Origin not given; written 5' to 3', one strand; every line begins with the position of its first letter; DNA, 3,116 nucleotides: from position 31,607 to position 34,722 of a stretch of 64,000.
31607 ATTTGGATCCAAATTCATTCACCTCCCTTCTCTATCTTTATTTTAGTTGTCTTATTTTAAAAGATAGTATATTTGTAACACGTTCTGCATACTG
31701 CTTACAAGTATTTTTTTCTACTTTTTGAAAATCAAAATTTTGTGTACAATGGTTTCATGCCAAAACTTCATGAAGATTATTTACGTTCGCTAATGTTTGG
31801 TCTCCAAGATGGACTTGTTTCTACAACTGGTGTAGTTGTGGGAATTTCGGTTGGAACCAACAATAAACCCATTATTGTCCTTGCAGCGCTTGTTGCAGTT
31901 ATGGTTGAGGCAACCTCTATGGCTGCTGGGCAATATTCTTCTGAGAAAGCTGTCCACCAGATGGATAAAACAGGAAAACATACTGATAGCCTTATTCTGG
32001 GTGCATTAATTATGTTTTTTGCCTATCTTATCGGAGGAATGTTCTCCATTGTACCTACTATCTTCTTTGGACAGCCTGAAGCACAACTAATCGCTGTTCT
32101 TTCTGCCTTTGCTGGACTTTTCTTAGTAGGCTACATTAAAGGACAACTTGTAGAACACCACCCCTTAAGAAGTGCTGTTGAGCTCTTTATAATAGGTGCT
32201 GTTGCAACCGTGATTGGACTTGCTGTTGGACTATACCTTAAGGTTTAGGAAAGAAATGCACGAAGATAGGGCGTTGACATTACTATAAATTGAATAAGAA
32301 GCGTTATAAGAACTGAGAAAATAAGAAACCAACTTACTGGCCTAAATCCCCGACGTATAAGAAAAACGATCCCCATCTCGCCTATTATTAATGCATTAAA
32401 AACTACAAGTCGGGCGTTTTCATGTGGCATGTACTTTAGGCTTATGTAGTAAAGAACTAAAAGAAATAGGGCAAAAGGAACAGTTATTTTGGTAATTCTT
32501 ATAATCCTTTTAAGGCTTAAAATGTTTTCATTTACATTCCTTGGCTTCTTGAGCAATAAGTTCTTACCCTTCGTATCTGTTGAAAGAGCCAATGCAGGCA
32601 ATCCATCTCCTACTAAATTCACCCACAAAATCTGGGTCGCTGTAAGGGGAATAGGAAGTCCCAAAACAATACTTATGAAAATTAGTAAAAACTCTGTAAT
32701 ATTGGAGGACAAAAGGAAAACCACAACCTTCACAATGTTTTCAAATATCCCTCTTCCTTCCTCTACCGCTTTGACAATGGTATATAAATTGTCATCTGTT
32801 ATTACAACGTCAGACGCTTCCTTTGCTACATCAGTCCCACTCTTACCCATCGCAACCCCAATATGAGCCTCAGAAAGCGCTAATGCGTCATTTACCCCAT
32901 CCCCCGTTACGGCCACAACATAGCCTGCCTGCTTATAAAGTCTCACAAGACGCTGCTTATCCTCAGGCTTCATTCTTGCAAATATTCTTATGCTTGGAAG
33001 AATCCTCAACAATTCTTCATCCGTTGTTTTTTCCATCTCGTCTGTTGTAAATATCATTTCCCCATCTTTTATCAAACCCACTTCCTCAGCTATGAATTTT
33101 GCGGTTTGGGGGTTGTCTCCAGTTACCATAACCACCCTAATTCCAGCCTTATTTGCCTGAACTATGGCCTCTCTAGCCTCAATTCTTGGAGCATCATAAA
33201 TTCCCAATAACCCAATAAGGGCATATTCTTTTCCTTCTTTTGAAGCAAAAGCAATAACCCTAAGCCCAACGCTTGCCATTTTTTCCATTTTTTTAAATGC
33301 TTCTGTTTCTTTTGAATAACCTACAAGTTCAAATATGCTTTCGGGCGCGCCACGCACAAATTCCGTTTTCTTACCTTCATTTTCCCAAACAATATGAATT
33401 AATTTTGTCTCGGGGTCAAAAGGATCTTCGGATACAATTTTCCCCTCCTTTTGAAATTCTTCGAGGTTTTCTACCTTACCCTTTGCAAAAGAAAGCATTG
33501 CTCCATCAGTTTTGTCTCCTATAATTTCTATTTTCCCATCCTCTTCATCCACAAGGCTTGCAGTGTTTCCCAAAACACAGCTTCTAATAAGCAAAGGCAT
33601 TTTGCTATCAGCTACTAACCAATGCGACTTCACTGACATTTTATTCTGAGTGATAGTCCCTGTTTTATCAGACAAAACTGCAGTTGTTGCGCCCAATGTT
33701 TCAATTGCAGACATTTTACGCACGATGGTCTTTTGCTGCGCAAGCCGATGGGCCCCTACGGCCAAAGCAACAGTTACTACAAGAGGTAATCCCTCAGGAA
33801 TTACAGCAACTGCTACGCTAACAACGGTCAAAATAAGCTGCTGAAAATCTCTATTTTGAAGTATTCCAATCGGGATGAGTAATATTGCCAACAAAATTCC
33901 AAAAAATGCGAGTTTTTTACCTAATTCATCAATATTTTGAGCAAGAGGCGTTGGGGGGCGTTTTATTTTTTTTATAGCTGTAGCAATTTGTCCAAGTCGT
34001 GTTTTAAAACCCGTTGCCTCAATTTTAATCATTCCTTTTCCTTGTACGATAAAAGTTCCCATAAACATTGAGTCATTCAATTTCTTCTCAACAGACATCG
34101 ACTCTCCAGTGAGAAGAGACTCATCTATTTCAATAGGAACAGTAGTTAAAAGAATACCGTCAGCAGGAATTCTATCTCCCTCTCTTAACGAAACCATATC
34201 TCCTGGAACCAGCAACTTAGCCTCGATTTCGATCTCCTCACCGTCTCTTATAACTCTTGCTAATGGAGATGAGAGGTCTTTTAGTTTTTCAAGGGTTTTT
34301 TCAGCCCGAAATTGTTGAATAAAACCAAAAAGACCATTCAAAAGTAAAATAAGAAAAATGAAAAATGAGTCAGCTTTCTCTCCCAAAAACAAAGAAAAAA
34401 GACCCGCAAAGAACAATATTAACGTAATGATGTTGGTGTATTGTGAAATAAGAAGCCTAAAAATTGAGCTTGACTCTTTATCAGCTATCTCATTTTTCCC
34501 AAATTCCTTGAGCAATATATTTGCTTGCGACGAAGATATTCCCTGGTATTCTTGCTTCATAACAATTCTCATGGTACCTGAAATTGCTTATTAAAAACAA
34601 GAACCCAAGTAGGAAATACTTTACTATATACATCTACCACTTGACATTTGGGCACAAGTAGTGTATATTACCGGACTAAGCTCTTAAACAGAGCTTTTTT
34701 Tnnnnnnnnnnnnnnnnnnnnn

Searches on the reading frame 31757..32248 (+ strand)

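Call 35: search_protein_families(library=ncbifam, proteins=[window:31757-32248:+], max_evalue=1e-8)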
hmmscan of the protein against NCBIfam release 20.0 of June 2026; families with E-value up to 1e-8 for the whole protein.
window:31757-32248:+ (163 aa): 1 family
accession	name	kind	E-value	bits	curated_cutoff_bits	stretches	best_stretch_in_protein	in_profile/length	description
TIGR00267.1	TIGR00267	hypoth_equivalog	4.7e-09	36.2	156.95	0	79-158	88-167/171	TIGR00267 family protein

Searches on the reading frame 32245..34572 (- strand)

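Call 53: search_protein_families(library=ncbifam, proteins=[window:32245-34572:-], max_evalue=1e-12)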
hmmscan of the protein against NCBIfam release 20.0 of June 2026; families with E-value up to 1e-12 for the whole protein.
window:32245-34572:- (775 aa): 19 families
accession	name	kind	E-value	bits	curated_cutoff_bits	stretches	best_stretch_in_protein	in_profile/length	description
TIGR01522.1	ATPase-IIA2_Ca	equivalog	1.7e-163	545.5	798.3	1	8-707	20-744/854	calcium-transporting P-type ATPase, PMR1-type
TIGR01517.1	ATPase-IIB_Ca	equivalog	2.5e-143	479.3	507.05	1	8-729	52-799/882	calcium-translocating P-type ATPase, PMCA-type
TIGR01116.1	ATPase-IIA1_Ca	equivalog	5.4e-134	448.1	703.4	2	425-698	430-689/799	calcium-translocating P-type ATPase, SERCA-type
TIGR01647.1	ATPase-IIIA_H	equivalog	2.3e-132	442.7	615.5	1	11-763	1-751/755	plasma-membrane proton-efflux P-type ATPase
TIGR01523.1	ATPase-IID_K-Na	equivalog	1.3e-111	373.9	645.05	3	328-693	433-839/997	potassium/sodium efflux P-type ATPase, fungal-type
TIGR01494.1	ATPase_P-type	subfamily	1.9e-103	346.5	62.3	3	71-321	1-236/478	HAD-IC family P-type ATPase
TIGR01106.1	ATPase-IIC_X-K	subfamily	6.1e-99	332.2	946.1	2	74-319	112-367/997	Na,H/K antiporter P-type ATPase subunit alpha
TIGR01524.1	ATPase-IIIB_Mg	equivalog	1.5e-91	307.6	610.75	1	5-703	27-751/867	magnesium-translocating P-type ATPase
NF011702.0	PRK15122.1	subfamily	7.8e-83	278.9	975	3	444-684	537-773/907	magnesium-translocating P-type ATPase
TIGR01525.1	ATPase-IB_hvy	subfamily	9.8e-83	278.9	346.25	2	52-501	4-427/560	heavy metal translocating P-type ATPase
TIGR01657.1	P-ATPase-V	hypoth_equivalog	2.1e-67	227.5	618.25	2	7-515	135-712/1055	ATP13A2 family polyamine export P-type ATPase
TIGR01512.1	ATPase-IB2_Cd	subfamily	1.8e-62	211.7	313.5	2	51-316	3-254/494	cadmium family heavy metal-translocating P-type ATPase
TIGR01511.1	ATPase-IB1_Cu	subfamily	2e-59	201.9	397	2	69-323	46-288/542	copper-translocating P-type ATPase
NF008262.1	PRK11033.1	equivalog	1.3e-48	166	1005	2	47-316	176-445/731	zinc/cadmium/mercury/lead-transporting ATPase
NF007952.0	PRK10671.1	equivalog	7.3e-43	146.8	1316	2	87-315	311-540/838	copper-exporting P-type ATPase CopA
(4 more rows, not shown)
